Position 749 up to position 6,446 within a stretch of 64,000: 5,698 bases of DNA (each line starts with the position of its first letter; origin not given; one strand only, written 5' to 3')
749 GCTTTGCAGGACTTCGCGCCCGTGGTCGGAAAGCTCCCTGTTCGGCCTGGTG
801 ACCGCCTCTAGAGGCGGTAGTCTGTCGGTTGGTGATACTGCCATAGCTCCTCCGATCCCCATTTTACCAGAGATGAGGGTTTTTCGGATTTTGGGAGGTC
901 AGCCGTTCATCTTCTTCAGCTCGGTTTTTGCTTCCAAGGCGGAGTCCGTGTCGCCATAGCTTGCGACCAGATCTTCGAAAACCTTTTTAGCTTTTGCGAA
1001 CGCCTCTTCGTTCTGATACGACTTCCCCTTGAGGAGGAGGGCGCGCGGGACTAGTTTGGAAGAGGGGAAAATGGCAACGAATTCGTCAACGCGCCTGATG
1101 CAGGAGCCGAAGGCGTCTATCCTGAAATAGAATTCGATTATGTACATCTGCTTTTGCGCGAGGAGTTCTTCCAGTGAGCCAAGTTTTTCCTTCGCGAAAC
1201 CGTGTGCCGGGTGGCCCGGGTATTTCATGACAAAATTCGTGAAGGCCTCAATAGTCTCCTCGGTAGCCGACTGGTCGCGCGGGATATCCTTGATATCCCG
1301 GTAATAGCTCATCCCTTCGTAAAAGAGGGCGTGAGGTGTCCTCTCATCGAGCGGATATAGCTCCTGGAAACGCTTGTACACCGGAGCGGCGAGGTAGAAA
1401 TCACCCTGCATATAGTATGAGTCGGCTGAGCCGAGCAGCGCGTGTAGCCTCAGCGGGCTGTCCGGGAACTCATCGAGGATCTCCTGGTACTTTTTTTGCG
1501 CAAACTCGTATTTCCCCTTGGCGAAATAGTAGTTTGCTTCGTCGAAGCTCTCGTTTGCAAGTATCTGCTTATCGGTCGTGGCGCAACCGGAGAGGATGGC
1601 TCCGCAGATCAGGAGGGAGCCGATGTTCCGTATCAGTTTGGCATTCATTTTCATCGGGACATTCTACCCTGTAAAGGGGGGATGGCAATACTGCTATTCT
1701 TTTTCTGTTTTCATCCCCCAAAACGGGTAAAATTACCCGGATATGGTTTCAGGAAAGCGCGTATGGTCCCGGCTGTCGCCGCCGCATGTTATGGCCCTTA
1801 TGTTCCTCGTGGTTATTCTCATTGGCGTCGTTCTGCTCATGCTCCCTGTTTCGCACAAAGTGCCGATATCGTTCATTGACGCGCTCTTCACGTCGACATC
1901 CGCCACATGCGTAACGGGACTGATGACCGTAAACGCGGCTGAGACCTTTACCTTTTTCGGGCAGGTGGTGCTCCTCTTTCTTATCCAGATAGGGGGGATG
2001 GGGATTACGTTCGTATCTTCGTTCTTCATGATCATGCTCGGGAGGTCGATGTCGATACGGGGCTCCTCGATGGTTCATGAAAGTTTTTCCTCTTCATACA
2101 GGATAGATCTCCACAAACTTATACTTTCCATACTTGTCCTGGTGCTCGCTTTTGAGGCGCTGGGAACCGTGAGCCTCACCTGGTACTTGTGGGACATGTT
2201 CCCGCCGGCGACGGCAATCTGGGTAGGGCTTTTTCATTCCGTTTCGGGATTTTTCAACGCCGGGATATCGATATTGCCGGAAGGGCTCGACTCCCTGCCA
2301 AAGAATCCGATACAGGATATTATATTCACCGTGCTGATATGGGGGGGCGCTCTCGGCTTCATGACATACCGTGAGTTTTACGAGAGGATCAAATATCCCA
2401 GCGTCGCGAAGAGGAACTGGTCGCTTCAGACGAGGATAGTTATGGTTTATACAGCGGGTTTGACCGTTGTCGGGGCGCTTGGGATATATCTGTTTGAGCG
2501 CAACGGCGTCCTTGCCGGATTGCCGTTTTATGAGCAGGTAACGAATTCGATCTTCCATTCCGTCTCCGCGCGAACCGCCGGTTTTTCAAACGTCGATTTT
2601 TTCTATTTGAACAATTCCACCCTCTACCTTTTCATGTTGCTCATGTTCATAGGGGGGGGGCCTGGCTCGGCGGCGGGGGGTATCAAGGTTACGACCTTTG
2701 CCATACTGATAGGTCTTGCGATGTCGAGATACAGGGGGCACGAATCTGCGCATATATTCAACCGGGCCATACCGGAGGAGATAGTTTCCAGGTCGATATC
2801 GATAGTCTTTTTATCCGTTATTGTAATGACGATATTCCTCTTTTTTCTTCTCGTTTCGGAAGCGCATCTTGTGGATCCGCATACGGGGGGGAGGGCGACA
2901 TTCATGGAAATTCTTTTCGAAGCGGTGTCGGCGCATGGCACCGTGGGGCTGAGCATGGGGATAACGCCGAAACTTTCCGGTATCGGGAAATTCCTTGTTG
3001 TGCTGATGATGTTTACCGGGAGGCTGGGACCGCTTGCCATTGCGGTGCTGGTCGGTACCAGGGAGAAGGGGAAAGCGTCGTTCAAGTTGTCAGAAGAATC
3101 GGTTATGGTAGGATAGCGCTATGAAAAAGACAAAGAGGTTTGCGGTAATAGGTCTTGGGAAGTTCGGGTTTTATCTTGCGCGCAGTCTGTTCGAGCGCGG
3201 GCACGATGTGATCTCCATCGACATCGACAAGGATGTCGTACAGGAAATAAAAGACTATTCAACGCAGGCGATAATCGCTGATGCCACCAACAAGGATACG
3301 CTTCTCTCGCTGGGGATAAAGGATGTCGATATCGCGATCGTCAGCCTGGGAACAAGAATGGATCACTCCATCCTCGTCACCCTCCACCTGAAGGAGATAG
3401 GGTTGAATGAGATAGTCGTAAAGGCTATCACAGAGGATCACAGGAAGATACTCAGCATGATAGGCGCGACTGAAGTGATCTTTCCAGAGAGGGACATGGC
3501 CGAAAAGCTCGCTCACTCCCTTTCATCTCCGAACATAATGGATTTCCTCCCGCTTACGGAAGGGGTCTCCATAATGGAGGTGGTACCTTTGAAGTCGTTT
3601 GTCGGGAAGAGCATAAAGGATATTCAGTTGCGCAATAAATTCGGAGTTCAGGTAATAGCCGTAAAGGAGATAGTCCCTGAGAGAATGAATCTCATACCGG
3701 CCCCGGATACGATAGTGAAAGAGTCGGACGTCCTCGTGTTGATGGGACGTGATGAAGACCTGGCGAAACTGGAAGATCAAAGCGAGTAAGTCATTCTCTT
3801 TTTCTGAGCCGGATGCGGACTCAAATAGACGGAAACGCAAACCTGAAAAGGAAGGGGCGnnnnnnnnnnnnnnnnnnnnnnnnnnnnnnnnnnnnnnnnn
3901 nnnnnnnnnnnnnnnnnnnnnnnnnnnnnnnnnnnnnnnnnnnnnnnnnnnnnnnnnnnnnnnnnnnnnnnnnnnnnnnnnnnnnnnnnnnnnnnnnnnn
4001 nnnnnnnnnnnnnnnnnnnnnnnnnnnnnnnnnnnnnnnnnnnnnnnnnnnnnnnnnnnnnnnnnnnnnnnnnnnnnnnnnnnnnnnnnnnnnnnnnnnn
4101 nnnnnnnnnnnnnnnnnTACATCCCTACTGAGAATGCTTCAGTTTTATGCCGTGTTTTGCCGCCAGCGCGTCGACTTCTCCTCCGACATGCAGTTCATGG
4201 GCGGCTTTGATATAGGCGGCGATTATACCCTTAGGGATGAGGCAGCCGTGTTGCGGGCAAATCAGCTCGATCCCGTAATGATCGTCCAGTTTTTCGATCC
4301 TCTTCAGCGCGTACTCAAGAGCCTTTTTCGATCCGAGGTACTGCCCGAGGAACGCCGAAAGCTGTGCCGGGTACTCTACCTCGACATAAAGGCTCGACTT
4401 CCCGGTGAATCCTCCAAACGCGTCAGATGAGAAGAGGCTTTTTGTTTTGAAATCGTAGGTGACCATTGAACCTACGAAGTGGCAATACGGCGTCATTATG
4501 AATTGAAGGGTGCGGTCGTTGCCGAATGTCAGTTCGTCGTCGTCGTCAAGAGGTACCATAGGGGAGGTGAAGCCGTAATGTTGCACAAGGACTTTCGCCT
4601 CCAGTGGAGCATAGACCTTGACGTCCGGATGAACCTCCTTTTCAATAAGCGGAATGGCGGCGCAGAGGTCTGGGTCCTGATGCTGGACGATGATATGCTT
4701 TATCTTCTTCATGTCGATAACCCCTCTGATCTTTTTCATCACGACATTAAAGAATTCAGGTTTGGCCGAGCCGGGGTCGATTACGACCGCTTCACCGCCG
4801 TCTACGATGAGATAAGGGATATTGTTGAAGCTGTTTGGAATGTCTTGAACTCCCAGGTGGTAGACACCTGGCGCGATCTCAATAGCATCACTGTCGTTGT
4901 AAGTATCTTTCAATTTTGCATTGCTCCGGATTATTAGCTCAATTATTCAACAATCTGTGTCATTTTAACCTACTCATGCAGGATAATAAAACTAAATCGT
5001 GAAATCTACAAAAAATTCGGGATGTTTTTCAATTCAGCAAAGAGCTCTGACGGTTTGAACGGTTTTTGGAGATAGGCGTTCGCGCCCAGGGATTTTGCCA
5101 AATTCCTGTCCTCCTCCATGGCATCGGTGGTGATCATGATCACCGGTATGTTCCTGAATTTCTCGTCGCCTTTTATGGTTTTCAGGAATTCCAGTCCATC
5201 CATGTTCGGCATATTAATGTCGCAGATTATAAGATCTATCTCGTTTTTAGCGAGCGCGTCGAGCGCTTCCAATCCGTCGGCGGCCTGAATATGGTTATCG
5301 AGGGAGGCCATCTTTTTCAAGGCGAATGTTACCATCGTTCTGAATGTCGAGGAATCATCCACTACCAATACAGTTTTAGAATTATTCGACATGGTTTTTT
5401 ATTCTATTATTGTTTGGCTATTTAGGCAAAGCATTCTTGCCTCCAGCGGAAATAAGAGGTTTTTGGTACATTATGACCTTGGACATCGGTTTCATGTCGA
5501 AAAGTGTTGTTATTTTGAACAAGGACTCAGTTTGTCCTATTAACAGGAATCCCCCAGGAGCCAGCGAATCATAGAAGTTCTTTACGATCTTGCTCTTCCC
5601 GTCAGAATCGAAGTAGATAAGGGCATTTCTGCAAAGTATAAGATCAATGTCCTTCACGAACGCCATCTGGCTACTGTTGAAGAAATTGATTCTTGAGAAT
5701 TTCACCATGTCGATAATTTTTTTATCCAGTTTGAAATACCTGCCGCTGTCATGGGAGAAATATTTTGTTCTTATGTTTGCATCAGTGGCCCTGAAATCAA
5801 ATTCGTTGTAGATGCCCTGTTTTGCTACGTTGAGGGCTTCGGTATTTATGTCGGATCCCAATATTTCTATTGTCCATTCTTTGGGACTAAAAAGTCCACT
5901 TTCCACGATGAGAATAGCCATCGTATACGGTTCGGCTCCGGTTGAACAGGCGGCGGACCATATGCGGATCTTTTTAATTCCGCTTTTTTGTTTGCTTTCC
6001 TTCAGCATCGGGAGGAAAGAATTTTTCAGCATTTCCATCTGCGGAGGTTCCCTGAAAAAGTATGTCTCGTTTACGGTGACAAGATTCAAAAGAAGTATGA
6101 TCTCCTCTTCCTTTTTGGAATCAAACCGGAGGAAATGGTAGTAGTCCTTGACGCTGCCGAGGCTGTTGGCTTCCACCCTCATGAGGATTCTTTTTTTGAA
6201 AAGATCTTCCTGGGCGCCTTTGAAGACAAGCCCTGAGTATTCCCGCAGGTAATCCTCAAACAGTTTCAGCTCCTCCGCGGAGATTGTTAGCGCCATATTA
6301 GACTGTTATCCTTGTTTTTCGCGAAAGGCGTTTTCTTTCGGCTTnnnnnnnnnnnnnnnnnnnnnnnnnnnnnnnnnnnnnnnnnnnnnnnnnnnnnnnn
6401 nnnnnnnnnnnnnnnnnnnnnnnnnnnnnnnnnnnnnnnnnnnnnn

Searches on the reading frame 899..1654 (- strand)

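Call 97: search_protein_families(library=pfam, proteins=[window:899-1654:-], max_evalue=0.001)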
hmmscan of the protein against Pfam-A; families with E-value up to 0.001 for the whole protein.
window:899-1654:- (251 aa): 6 families
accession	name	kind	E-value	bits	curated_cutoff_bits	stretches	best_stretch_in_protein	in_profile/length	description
PF13525.12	YfiO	-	5.7e-27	95.2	25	1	33-217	5-192/203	Outer membrane lipoprotein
PF13174.12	TPR_6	-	4.5e-12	46.2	26.3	0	72-101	2-31/33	Tetratricopeptide repeat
PF13428.12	TPR_14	-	5e-09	36.4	23.5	0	72-105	3-36/44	Tetratricopeptide repeat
PF13432.12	TPR_16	-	8.9e-09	36.1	32.7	1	37-103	1-64/65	Tetratricopeptide repeat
PF07719.23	TPR_2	-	1.9e-08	34.2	27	0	37-65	5-33/34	Tetratricopeptide repeat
PF13424.12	TPR_12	-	2.2e-05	25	30.1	1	40-95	10-70/77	Tetratricopeptide repeat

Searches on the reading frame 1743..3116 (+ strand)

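Call 6: search_protein_families(library=pfam, proteins=[window:1743-3116:+], max_evalue=0.001)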
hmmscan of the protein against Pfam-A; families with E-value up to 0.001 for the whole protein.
window:1743-3116:+ (457 aa): 1 family
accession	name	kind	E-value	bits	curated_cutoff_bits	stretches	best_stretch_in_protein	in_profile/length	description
PF02386.22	TrkH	-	1.5e-52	179.1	27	1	22-437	44-490/502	Cation transport protein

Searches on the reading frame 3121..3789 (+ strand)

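Call 6: search_protein_families(library=pfam, proteins=[window:3121-3789:+], max_evalue=0.001)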
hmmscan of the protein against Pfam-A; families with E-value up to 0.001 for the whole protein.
window:3121-3789:+ (222 aa): 5 families
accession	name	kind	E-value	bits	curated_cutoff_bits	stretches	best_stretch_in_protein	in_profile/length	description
PF02254.24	TrkA_N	-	2.8e-26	92.6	23.8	1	7-122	1-116/116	TrkA-N domain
PF02080.26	TrkA_C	-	4.2e-13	49.4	27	1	153-219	5-68/71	TrkA-C domain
PF03446.21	NAD_binding_2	-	9.2e-06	26.2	21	1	7-83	2-72/161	NAD binding domain of 6-phosphogluconate dehydrogenase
PF03721.20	UDPG_MGDP_dh_N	-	1.4e-05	25.2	27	1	6-47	2-43/187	UDP-glucose/GDP-mannose dehydrogenase family, NAD binding domain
PF01210.29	NAD_Gly3P_dh_N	-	0.00057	20.3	23.1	0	8-48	3-43/158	NAD-dependent glycerol-3-phosphate dehydrogenase N-terminus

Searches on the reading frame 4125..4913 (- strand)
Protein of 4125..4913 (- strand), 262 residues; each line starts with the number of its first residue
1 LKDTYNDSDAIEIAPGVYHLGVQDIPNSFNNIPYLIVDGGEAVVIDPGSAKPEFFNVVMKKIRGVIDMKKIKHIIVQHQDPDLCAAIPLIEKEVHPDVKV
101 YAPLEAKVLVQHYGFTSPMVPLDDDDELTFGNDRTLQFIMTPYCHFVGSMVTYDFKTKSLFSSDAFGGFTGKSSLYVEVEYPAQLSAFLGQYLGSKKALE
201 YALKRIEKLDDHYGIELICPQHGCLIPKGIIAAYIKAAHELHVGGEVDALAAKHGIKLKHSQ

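Call 23: search_protein_families(library=pfam, proteins=[window:4125-4913:-], max_evalue=0.001)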
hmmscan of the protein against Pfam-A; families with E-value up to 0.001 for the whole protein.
window:4125-4913:- (262 aa): 2 families
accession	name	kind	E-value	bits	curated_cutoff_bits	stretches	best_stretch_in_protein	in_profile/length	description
PF19583.5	ODP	-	2.7e-50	171.4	27.2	1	32-223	4-194/194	ODP family beta lactamase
PF00753.33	Lactamase_B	-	1.3e-05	25.7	22.7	1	34-213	9-191/196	Metallo-beta-lactamase superfamily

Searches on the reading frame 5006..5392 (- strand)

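Call 6: search_protein_families(library=pfam, proteins=[window:5006-5392:-], max_evalue=0.001)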
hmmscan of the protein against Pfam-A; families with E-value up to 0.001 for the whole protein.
window:5006-5392:- (128 aa): 1 family
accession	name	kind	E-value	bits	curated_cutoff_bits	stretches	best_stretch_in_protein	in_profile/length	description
PF00072.30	Response_reg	-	9.2e-29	100.3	30.2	1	8-121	1-110/111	Response regulator receiver domain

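Call 90: search_protein_families(library=ncbifam, proteins=[window:5006-5392:-], max_evalue=0.01)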
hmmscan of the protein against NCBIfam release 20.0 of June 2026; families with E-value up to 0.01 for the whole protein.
window:5006-5392:- (128 aa): 99 families (the best 25 are shown)
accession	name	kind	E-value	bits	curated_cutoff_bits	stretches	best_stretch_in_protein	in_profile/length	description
NF007901.0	PRK10610.1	equivalog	3.5e-27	95.1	189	1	1-124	1-123/129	chemotaxis response regulator CheY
TIGR02154.1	PhoB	equivalog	8e-23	80.9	296.2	1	5-123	2-118/226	phosphate regulon transcriptional regulator PhoB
NF007135.0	PRK09581.1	equivalog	4.4e-22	78.5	474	1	7-124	4-119/457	PleD family two-component system response regulator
NF001965.0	PRK00742.1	subfamily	5.8e-21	75.1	293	1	7-114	5-111/357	chemotaxis-specific protein-glutamate methyltransferase CheB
NF008099.0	PRK10841.1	equivalog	1.2e-20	72.9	920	1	3-115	822-930/949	two-component system sensor histidine kinase RcsC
NF045944.1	ResRegRpaBCyano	equivalog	2.8e-20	72.7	330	1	9-124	1-111/229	response regulator transcription factor RpaB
NF007546.0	PRK10161.1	equivalog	3.9e-20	72.4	471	1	6-124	3-119/229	phosphate response regulator transcription factor PhoB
NF007969.0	PRK10693.1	equivalog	4.1e-20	72.1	329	1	5-114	7-112/337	two-component system response regulator RssB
NF040534.1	resp_reg_YycF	equivalog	7.1e-20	71.3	340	1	6-122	1-112/231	response regulator YycF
NF041866.1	EpsW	equivalog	2e-19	69.5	200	1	1-122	1-122/131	exopolysaccharide biosynthesis response regulator EpsW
NF033117.2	vanR_ACDEGLN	exception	3e-19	69.5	350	1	8-122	1-110/226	VanR-ABDEGLN family response regulator transcription factor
NF008296.0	PRK11083.1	equivalog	6.4e-19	68.3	273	1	5-124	3-117/228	two-component system response regulator CreB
NF033120.0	vanR_FM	exception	6.5e-19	68.5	460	1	7-121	5-114/231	vancomycin resistance response regulator transcription factor, VanR-F/VanR-M family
NF012227.0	AdeR_RR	equivalog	2.2e-18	66.6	340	1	4-123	10-124/239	efflux system response regulator transcription factor AdeR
NF008318.0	PRK11107.1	equivalog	3.3e-18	65.1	890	1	5-117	667-777/920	two-component sensor histidine kinase BarA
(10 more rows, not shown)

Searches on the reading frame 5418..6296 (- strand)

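Call 6: search_protein_families(library=pfam, proteins=[window:5418-6296:-], max_evalue=0.001)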
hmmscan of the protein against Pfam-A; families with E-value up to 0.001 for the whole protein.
window:5418-6296:- (292 aa): 3 families
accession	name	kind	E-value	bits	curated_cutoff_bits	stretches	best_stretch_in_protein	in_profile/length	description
PF01739.24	CheR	-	2.9e-52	177.4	27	1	76-273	1-193/195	CheR methyltransferase, SAM binding domain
PF03705.20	CheR_N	-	1.2e-07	31.8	27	1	8-59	1-52/53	CheR methyltransferase, all-alpha domain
PF08242.18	Methyltransf_12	-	0.00081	20.5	30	0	197-251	50-98/98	Methyltransferase domain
